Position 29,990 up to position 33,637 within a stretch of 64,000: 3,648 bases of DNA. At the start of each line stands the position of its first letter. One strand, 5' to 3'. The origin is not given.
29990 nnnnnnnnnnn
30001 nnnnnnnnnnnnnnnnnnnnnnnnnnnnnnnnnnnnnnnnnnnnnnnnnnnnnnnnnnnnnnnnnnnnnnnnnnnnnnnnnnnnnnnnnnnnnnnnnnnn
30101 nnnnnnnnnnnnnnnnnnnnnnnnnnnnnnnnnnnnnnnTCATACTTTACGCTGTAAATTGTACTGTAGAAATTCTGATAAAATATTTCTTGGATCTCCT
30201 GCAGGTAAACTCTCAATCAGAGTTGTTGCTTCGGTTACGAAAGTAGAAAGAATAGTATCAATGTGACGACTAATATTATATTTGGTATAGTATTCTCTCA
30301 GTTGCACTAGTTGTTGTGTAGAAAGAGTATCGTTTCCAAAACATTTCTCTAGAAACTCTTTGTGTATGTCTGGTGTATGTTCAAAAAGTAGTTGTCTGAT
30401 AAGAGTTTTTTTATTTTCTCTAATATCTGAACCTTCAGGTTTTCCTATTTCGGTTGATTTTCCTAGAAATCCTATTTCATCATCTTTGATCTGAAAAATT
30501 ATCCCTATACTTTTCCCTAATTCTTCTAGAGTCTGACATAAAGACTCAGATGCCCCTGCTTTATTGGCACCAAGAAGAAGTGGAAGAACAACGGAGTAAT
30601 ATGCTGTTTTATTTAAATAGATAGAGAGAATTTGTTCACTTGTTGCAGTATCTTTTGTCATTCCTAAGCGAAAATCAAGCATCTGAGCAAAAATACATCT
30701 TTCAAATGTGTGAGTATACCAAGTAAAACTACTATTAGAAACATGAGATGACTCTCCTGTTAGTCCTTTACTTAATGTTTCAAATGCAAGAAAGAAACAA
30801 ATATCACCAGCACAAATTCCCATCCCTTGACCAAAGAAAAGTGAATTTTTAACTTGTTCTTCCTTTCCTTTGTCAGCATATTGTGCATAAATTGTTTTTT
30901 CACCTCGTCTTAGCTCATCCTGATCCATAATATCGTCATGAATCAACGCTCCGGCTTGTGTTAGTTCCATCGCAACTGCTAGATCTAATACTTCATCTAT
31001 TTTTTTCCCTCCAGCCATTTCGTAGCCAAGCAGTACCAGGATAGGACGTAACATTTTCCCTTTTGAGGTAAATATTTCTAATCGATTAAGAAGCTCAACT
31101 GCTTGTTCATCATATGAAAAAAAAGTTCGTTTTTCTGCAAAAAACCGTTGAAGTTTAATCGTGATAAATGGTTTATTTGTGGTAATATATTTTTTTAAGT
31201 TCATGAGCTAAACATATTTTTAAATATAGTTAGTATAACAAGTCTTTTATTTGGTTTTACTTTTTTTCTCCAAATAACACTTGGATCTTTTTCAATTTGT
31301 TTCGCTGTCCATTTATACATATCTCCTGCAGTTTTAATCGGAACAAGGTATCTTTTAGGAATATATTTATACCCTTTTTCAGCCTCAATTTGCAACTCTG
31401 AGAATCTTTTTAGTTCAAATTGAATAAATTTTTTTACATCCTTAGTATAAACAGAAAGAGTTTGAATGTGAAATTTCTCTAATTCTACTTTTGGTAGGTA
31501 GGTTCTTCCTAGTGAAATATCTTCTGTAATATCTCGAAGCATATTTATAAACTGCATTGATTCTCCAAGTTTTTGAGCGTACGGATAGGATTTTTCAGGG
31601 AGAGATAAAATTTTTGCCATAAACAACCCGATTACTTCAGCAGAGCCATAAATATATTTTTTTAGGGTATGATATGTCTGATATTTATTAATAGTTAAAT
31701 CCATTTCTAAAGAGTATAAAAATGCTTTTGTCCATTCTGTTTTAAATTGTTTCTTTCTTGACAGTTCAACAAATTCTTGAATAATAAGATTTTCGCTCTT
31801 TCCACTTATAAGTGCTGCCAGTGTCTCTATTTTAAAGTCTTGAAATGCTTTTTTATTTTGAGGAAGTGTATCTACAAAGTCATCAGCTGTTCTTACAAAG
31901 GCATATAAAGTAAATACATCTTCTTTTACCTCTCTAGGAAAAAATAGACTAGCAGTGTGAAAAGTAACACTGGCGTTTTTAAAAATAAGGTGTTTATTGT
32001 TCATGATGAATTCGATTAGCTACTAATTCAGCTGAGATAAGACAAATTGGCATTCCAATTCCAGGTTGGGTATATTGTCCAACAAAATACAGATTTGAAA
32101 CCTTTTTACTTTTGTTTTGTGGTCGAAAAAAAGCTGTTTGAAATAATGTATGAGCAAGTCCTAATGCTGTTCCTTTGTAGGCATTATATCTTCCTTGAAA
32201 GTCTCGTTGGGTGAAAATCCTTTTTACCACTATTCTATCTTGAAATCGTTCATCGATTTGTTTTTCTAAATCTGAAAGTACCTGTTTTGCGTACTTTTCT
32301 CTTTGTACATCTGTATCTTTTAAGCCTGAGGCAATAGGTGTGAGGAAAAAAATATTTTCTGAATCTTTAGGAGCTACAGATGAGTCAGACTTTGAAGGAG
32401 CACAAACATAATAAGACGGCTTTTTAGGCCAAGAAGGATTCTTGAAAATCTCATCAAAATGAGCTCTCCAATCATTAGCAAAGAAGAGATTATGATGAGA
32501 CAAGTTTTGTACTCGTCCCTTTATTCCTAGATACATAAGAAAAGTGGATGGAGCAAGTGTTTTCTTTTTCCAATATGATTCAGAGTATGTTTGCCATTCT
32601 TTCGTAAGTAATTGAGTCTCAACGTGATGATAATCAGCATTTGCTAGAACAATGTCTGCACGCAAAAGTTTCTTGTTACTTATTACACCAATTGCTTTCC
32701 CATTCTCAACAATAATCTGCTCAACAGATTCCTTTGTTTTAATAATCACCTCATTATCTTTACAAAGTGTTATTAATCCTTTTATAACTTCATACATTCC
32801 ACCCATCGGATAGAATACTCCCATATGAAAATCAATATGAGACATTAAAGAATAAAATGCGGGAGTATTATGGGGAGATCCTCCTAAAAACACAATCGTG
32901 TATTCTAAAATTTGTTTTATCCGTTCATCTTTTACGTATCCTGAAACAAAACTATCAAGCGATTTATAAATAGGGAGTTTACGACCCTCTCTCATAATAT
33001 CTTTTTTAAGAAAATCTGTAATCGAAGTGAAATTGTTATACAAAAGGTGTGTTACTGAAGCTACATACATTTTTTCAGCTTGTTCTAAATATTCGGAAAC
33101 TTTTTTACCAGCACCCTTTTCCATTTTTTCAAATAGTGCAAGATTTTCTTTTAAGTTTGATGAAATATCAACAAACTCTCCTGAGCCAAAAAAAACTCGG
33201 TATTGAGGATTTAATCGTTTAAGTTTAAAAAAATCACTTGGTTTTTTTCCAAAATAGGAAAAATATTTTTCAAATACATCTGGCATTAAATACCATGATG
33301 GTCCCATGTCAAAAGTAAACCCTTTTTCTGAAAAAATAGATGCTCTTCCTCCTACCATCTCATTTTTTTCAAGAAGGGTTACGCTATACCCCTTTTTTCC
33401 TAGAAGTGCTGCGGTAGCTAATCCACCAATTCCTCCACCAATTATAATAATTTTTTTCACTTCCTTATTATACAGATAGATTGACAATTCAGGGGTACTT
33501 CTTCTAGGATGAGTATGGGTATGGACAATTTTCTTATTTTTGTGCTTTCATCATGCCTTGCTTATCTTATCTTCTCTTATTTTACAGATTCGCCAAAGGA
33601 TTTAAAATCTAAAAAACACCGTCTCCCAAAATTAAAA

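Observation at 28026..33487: Compact six-gene carotenoid operon with C50/bacterioruberin-like architecture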

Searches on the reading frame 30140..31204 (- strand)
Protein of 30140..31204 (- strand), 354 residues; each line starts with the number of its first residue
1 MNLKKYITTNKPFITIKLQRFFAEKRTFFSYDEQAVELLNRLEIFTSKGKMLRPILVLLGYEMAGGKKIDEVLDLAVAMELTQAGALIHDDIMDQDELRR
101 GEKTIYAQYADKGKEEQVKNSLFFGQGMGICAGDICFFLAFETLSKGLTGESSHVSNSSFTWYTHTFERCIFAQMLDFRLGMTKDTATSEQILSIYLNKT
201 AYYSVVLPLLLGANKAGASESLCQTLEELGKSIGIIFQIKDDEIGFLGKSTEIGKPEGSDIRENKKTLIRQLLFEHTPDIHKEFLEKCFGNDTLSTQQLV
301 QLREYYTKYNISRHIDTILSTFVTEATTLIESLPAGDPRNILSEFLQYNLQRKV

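Call 3: search_protein_families(library=pfam, proteins=[window:30140-31204:-], max_evalue=0.01)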
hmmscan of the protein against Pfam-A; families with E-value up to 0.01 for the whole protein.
window:30140-31204:- (354 aa): 1 family
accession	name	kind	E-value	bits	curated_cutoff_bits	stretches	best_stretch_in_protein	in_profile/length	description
PF00348.22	polyprenyl_synt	-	1.1e-46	159.5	27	1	44-302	11-247/251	Polyprenyl synthetase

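Call 4: search_protein_families(library=ncbifam, proteins=[window:30140-31204:-], max_evalue=0.01)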
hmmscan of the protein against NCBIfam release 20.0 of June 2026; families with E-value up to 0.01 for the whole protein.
window:30140-31204:- (354 aa): 16 families
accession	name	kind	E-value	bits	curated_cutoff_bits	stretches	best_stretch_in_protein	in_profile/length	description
NF041169.1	f2_encap_cargo4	exception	2.4e-44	152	450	1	47-305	48-284/334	family 2 encapsulin nanocompartment cargo protein polyprenyl transferase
NF040698.1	IdsA_Meth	equivalog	3.1e-40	138.4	468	1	46-353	39-327/328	short chain isoprenyl diphosphate synthase IdsA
NF041003.1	GGPP_syn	equivalog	2.2e-36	125.6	500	1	43-311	34-282/326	geranylgeranyl diphosphate synthase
NF042416.1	GFPPS_Mycobact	equivalog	1.6e-34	119.4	600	1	14-271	5-264/350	bifunctional (2E,6E)-farnesyl/geranyl diphosphate synthase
NF045485.1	FPPsyn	subfamily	3.7e-30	105.1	275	1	47-288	35-262/288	farnesyl diphosphate synthase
TIGR02748.1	GerC3_HepT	equivalog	1.4e-29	103.2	456.55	2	42-112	36-105/319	heptaprenyl diphosphate synthase component II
NF042417.1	NPPPS_Mycobact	equivalog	1.1e-23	83.8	600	1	43-352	50-333/335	nonaprenyl/(2E,6E)-farnesyl/geranylgeranyl diphosphat synthase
NF040789.2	gerfarn_diphsyn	equivalog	1.4e-22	80.4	560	1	66-352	79-343/345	geranylfarnesyl diphosphate synthase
NF045549.1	GGPPsyn_IdsB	equivalog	4.9e-22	78.4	475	1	41-268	57-263/346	geranylgeranyl diphosphate synthase IdsB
NF045685.1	GGPPSynCrtE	equivalog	2.3e-21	76.1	460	1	47-270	40-249/293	geranylgeranyl diphosphate synthase CrtE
NF045628.1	HxpDPsynlarge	equivalog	2.7e-20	72.6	500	2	42-110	28-95/311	hexaprenyl-diphosphate synthase large subunit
TIGR02749.1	prenyl_cyano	equivalog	3.1e-19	69.2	383.2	2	215-352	183-320/322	solanesyl diphosphate synthase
NF007877.0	PRK10581.1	equivalog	2.1e-14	53.4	321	1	48-273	43-255/299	(2E,6E)-farnesyl diphosphate synthase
NF040627.1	GFPS_Meth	equivalog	5.6e-14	52.3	600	2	45-102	36-92/285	geranylfarnesyl diphosphate synthase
NF040936.1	hexpp_archaea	equivalog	4.7e-13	49.1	400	1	34-112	26-103/275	hexaprenyl pyrophosphate synthase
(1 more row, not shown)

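Call 36: search_solved_structures(query=window:30140-31204:-, max_evalue=1e-20, show_alignments=3)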
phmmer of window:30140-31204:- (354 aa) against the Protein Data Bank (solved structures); distinct sequences matched with E-value up to 1e-20: 3.
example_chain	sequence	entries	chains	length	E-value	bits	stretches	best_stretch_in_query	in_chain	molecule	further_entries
3lk5_A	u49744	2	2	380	1.5e-31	113.2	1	34-275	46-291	Geranylgeranyl pyrophosphate synthase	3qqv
8f8f_A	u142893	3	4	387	5.3e-25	91.7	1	9-271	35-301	(2E,6E)-farnesyl diphosphate synthase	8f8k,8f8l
1wy0_A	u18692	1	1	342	5.3e-24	88.4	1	47-291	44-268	geranylgeranyl pyrophosphate synthetase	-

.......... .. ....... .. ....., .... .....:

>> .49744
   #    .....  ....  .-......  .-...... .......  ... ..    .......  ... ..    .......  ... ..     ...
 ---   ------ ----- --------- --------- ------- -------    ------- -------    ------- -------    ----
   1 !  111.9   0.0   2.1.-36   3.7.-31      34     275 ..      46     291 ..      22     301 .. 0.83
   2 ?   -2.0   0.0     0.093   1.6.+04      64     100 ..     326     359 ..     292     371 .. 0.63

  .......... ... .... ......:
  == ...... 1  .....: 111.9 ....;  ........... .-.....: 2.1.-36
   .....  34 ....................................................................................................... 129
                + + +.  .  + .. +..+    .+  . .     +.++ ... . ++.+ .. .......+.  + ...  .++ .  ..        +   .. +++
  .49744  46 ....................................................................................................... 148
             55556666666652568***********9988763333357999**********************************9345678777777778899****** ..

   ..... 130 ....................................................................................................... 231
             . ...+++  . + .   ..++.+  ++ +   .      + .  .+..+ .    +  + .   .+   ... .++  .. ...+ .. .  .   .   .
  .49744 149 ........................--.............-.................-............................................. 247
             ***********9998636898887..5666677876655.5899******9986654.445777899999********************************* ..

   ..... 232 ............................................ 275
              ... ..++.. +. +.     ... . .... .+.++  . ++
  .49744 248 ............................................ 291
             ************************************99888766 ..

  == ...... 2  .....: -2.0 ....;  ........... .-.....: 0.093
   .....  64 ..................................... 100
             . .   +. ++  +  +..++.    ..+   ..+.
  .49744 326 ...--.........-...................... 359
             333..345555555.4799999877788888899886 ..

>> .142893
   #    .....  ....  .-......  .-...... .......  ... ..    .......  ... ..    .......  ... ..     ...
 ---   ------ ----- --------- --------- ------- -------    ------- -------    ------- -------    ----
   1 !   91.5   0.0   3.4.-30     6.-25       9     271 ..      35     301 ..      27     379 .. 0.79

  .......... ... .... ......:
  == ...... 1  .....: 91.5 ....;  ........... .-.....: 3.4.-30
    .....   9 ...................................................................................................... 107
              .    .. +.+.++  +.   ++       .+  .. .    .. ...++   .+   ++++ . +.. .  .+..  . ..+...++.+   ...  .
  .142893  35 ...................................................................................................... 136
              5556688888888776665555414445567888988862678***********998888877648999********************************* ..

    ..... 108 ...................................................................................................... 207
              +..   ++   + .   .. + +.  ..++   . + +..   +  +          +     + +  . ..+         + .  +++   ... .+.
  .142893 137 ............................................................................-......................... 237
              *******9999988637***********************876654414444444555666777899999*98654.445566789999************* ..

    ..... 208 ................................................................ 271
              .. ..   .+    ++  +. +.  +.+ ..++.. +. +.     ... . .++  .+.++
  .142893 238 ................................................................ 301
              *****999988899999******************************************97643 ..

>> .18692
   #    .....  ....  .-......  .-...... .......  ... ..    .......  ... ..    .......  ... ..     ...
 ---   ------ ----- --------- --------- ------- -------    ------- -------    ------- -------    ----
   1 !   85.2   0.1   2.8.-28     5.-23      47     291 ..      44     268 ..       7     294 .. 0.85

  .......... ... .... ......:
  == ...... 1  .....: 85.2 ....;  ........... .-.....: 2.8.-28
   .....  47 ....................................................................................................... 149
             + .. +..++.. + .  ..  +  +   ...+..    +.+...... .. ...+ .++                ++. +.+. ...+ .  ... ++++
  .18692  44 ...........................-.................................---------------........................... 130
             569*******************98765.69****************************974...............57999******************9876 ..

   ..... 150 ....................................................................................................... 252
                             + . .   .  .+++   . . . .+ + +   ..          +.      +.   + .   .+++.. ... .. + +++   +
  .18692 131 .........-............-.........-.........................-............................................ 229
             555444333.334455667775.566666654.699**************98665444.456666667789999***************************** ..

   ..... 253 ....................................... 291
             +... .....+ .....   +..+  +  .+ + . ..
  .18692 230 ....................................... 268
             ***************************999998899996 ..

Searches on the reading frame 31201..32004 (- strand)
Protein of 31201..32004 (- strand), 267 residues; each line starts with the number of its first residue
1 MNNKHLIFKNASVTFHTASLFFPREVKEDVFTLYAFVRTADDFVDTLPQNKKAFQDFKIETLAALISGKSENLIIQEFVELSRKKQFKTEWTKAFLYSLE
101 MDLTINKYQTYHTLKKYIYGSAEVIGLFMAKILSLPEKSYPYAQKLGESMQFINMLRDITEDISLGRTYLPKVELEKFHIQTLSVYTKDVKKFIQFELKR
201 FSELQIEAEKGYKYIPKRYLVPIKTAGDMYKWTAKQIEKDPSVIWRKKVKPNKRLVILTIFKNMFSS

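Call 3: search_protein_families(library=pfam, proteins=[window:31201-32004:-], max_evalue=0.01)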
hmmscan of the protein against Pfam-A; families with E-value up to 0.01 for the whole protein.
window:31201-32004:- (267 aa): 1 family
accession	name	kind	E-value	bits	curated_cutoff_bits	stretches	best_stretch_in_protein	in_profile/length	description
PF00494.24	SQS_PSY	-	1.8e-45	156.1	26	1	9-250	2-258/263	Squalene/phytoene synthase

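Call 4: search_protein_families(library=ncbifam, proteins=[window:31201-32004:-], max_evalue=0.01)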
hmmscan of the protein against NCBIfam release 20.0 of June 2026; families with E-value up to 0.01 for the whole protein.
window:31201-32004:- (267 aa): 6 families
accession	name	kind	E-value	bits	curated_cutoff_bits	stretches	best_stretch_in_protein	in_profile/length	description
TIGR03465.1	HpnD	equivalog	3.2e-35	121.5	278.6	1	10-260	4-261/267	presqualene diphosphate synthase HpnD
TIGR03464.1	HpnC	equivalog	4.8e-27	95.1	250.45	1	15-258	9-260/267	squalene synthase HpnC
NF045921.1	PhytnSynCrtBRhod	equivalog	4.3e-25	88.8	500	1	7-258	13-272/307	15-cis-phytoene synthase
NF045686.1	PhytoSynCyanob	equivalog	3.9e-23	82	550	1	9-254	29-296/310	15-cis-phytoene synthase CrtB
NF042419.1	Phyto_syn_CrtB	equivalog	7.1e-20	71.8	480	1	9-251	12-270/306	15-cis-phytoene synthase CrtB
TIGR01559.1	squal_synth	equivalog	0.0023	17.2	286.75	1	75-188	93-215/337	squalene synthase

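Call 38: search_solved_structures(query=window:31201-32004:-, max_evalue=0.00001, show_alignments=1)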
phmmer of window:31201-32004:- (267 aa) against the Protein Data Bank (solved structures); distinct sequences matched with E-value up to 0.00001: 9.
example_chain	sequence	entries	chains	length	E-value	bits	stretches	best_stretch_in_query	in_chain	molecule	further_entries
5iys_A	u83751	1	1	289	2.5e-15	60.2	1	7-190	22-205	Phytoene synthase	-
8is6_A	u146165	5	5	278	3.8e-14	56.3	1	5-212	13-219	CrtM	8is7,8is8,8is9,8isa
3ae0_A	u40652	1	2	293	9.9e-14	54.9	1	5-192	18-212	Dehydrosqualene synthase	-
4e9u_A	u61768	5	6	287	2.8e-13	53.4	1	5-192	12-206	Dehydrosqualene synthase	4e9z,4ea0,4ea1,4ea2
4f6v_A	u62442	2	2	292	2.9e-13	53.4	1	5-192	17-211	Dehydrosqualene synthase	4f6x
2zco_A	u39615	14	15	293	3e-13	53.4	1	5-192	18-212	Dehydrosqualene synthase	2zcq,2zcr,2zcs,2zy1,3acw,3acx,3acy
3vjd_A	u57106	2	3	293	3e-13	53.4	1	5-192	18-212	Dehydrosqualene synthase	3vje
4hd1_A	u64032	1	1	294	3.6e-12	49.8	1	14-219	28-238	Squalene synthase HpnC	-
3adz_A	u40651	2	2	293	4.5e-12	49.5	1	5-192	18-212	Dehydrosqualene synthase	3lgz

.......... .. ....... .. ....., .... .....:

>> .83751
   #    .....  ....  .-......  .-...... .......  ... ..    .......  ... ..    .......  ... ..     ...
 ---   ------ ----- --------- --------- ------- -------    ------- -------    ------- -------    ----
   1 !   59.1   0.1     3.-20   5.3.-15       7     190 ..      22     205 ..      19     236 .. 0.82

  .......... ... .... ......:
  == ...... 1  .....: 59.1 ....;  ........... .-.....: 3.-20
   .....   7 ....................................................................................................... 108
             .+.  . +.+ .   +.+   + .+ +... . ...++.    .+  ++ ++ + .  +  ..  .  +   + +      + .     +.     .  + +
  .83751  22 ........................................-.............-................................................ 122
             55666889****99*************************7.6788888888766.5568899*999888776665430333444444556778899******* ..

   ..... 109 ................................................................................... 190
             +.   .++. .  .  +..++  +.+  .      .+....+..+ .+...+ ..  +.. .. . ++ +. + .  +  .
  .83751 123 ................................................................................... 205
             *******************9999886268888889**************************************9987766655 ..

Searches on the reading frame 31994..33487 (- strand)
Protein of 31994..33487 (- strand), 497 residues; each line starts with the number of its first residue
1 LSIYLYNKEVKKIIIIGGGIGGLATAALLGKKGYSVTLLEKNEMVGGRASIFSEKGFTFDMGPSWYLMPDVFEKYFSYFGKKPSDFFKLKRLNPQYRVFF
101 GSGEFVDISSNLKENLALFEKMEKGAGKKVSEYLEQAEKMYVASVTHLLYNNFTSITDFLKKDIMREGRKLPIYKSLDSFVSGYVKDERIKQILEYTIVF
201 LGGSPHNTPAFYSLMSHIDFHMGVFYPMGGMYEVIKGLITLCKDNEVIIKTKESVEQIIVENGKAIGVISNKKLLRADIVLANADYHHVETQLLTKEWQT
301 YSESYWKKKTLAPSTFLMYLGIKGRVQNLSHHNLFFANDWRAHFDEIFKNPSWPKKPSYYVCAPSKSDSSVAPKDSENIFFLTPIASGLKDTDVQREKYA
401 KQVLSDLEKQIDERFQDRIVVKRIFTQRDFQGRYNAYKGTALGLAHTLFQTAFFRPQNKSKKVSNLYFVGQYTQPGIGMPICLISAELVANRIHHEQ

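Call 3: search_protein_families(library=pfam, proteins=[window:31994-33487:-], max_evalue=0.01)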
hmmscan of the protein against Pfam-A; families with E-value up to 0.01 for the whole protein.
window:31994-33487:- (497 aa): 9 families
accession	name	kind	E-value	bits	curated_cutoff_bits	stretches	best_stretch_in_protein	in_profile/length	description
PF01593.30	Amino_oxidase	-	1.8e-28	100.5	19.8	1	20-493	1-442/443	Flavin containing amine oxidoreductase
PF13450.12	NAD_binding_8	-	9.6e-16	58.3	21.9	1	15-75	1-61/68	NAD(P)-binding Rossmann-like domain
PF01266.30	DAO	-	9.1e-12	45.6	27.9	1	12-53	1-42/353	FAD dependent oxidoreductase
PF03486.20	HI0933_like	-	2.5e-07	30.8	50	1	12-48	2-38/244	HI0933-like protein Rossmann domain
PF00890.30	FAD_binding_2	-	1.8e-06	27.9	20.4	1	13-54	2-42/414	FAD binding domain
PF12831.13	FAD_oxidored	-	1.9e-05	24.6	27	1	13-50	2-39/416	FAD dependent oxidoreductase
PF07992.20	Pyr_redox_2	-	2e-05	24.6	26.1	1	12-48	2-39/291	Pyridine nucleotide-disulphide oxidoreductase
PF01494.25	FAD_binding_3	-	0.00022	21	22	1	12-52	3-45/349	FAD binding domain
PF00996.24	GDI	-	0.0039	16.2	23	0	225-288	224-288/436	GDP dissociation inhibitor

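Call 4: search_protein_families(library=ncbifam, proteins=[window:31994-33487:-], max_evalue=0.01)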
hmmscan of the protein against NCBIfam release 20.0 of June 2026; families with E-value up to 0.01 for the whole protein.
window:31994-33487:- (497 aa): 86 families (the best 25 are shown)
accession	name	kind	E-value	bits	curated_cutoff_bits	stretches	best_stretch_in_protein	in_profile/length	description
NF058655.1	CrtID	equivalog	1.2e-208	693.8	640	1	13-490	1-478/478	bifunctional phytoene desaturase/3,4-desaturase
TIGR02734.1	crtI_fam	subfamily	1.4e-150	502.4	238.1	1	14-496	2-491/504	phytoene desaturase family protein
NF042421.1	hydcarot_desat_CrtD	equivalog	1.7e-72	244.5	500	1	11-496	2-486/487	1-hydroxycarotenoid 3,4-desaturase CrtD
NF045637.1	carotdesatCrtDProt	equivalog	2.1e-65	221.1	580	1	13-494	1-483/485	1-hydroxycarotenoid 3,4-desaturase CrtD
TIGR02730.1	carot_isom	equivalog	1e-29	103.8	586.9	2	182-493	177-488/493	carotenoid isomerase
NF045689.1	BCarotKetCrtO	equivalog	5.2e-23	81.4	1000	3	175-295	185-308/563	beta-carotene ketolase CrtO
TIGR02733.1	desat_CrtD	equivalog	9.3e-23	80.6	549.7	2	11-62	2-53/492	C-3',4' desaturase CrtD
NF005560.0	PRK07233.1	equivalog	7.1e-12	44.9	252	1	12-59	2-49/435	hypothetical protein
TIGR03467.1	HpnE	equivalog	4.8e-11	42.6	283.05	1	13-62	1-52/430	hydroxysqualene dehydroxylase HpnE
NF005548.0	PRK07208.1-4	equivalog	3.3e-09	35.9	389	1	10-64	3-57/488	hypothetical protein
NF005545.0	PRK07208.1-1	equivalog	8.8e-09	34.2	451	1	12-64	9-62/504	hypothetical protein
TIGR00562.1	proto_IX_ox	equivalog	1.9e-08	33.3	97.85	1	11-64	3-58/470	protoporphyrinogen oxidase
NF006021.0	PRK08163.1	equivalog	3.2e-08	33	459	1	8-46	3-41/398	3-hydroxybenzoate 6-monooxygenase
NF008845.0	PRK11883.1-5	equivalog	4.8e-08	31.7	560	1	9-67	3-67/468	protoporphyrinogen oxidase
NF045599.1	bili_reduct_long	exception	1e-07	30.7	750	1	8-51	379-422/641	bilirubin reductase, long form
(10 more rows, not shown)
